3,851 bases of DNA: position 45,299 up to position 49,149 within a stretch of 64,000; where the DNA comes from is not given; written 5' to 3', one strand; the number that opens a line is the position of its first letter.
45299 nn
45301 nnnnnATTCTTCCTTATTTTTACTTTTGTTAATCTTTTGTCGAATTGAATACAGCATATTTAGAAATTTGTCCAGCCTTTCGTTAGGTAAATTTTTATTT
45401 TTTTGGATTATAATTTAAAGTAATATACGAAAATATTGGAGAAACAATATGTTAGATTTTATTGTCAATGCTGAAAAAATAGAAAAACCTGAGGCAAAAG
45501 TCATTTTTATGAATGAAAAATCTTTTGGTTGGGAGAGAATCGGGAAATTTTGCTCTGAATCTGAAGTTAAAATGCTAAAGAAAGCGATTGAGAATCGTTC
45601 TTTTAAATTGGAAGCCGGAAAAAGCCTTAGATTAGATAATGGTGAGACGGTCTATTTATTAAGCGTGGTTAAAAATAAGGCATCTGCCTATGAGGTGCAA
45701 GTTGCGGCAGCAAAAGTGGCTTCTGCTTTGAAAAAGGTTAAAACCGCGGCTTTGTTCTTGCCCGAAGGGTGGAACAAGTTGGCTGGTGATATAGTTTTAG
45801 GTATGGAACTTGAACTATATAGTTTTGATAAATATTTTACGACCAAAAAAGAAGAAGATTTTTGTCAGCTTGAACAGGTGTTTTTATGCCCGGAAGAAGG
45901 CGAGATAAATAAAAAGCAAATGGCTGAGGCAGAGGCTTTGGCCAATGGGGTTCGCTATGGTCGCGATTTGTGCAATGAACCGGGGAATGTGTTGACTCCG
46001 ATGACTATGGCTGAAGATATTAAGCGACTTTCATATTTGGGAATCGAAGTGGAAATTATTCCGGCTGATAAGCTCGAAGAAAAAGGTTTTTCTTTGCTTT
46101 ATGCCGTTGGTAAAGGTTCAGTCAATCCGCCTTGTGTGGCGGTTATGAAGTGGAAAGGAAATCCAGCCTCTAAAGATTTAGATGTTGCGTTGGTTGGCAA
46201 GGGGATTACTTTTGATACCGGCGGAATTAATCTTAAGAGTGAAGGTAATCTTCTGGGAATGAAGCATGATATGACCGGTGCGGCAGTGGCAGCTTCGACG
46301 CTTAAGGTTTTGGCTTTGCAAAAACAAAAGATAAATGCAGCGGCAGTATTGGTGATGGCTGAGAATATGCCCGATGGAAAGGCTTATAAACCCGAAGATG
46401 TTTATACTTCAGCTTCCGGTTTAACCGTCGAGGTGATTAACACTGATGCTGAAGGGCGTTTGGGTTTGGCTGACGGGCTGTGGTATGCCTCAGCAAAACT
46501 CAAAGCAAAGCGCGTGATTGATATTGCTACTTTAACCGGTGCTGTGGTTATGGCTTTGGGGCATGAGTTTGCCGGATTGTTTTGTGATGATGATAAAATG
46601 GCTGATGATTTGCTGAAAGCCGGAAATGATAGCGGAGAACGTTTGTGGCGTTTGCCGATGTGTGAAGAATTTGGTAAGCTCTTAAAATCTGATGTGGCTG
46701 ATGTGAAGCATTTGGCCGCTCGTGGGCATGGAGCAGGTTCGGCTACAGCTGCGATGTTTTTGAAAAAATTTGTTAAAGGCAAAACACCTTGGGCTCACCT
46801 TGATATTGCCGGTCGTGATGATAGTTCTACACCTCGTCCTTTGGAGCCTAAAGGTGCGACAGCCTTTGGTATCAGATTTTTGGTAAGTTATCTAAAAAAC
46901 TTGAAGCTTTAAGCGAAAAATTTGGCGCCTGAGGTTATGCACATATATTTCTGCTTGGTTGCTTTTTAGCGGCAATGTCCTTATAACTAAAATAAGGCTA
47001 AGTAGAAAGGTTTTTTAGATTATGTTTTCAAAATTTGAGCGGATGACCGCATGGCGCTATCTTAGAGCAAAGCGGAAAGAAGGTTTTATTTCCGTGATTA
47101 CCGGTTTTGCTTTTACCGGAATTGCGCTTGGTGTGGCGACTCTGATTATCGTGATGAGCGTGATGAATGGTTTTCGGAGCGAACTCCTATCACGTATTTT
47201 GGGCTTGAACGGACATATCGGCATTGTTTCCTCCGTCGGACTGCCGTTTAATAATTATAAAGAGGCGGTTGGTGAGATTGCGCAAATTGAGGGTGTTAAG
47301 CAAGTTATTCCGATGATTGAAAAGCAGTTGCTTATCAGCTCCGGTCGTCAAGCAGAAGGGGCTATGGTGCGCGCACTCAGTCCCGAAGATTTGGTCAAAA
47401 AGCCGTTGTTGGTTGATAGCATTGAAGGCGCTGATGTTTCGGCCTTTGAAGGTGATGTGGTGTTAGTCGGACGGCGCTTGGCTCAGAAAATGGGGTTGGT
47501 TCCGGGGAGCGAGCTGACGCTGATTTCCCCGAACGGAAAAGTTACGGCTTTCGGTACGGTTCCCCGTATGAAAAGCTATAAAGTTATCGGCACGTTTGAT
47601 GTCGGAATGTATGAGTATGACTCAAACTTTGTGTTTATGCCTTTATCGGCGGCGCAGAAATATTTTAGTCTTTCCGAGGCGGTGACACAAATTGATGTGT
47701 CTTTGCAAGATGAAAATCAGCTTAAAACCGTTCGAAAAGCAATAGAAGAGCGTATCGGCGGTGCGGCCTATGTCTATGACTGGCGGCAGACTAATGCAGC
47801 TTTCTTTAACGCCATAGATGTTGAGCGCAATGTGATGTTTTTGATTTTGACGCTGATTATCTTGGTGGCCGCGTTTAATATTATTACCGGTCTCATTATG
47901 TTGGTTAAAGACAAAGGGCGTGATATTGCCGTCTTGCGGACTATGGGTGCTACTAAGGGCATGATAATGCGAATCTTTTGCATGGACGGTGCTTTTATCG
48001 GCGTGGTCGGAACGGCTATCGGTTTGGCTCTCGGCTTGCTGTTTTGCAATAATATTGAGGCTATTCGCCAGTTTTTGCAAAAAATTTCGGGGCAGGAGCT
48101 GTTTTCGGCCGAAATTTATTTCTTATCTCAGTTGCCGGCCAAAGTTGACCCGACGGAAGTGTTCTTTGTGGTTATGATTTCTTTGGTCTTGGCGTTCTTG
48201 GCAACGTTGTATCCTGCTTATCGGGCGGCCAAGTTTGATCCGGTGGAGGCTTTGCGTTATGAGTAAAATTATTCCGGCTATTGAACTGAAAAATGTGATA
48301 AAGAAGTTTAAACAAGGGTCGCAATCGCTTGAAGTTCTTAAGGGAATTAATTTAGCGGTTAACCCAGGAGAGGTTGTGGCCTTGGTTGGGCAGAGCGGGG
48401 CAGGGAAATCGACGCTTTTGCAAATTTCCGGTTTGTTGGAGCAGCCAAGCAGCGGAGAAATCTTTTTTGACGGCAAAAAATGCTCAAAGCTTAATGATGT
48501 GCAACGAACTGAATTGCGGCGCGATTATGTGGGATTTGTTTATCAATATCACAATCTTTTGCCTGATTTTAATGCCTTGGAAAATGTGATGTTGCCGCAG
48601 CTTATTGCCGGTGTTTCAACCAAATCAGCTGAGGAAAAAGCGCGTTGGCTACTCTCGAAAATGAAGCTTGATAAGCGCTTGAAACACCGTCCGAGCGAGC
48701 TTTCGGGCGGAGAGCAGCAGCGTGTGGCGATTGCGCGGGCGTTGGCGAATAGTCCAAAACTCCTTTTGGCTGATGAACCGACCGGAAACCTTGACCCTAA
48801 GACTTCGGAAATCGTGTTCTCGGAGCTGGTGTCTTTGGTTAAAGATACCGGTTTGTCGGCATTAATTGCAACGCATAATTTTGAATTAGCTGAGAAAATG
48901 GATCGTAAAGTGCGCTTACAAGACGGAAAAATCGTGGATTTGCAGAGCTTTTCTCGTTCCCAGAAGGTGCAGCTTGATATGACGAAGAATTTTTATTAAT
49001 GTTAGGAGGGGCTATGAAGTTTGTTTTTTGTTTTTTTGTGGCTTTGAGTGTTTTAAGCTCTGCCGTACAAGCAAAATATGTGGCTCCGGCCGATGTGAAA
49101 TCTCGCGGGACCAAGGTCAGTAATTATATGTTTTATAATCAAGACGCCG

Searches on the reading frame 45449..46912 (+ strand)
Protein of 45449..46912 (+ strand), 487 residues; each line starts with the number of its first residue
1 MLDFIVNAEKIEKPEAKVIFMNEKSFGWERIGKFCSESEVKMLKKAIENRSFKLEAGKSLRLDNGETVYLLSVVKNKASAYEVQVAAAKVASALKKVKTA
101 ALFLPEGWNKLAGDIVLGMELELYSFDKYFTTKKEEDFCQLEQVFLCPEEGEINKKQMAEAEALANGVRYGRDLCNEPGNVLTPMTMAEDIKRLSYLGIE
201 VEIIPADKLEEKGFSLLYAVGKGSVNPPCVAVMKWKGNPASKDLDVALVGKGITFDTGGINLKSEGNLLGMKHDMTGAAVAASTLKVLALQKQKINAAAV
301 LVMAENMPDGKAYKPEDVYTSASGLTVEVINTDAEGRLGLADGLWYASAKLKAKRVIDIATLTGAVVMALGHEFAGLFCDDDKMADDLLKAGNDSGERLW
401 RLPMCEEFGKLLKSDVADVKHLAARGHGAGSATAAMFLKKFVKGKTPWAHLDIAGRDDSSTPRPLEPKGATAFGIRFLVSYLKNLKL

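Call 70: search_protein_families(library=pfam, proteins=[window:45449-46912:+], max_evalue=0.0001)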
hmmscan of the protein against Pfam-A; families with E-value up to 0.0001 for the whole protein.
window:45449-46912:+ (487 aa): 2 families
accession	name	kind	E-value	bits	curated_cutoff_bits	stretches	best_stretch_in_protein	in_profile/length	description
PF00883.26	Peptidase_M17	-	2.1e-110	369.3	25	1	171-479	3-310/310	Cytosol aminopeptidase family, catalytic domain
PF02789.23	Peptidase_M17_N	-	8.2e-06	26.2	23.4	1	43-131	25-127/129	Cytosol aminopeptidase family, N-terminal domain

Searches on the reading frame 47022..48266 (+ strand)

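Call 70: search_protein_families(library=pfam, proteins=[window:47022-48266:+], max_evalue=0.0001)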
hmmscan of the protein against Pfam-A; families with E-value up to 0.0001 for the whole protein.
window:47022-48266:+ (414 aa): 2 families
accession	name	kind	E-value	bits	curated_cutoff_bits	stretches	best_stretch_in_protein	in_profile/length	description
PF12704.14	MacB_PCD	-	1.2e-19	71.9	27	1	29-243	3-206/207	MacB-like periplasmic core domain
PF02687.27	FtsX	-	2.9e-16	60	25.5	1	274-407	2-120/120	FtsX-like permease C-terminal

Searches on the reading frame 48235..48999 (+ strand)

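Call 70: search_protein_families(library=pfam, proteins=[window:48235-48999:+], max_evalue=0.0001)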
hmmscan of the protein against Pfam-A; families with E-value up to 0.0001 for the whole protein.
window:48235-48999:+ (254 aa): 2 families
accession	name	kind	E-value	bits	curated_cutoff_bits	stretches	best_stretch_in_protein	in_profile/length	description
PF00005.33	ABC_tran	-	1.4e-35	123.3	25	1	35-183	1-136/137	ABC transporter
PF13304.12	AAA_21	-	8e-07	29.8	27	0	151-217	233-301/304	AAA domain, putative AbiEii toxin, Type IV TA system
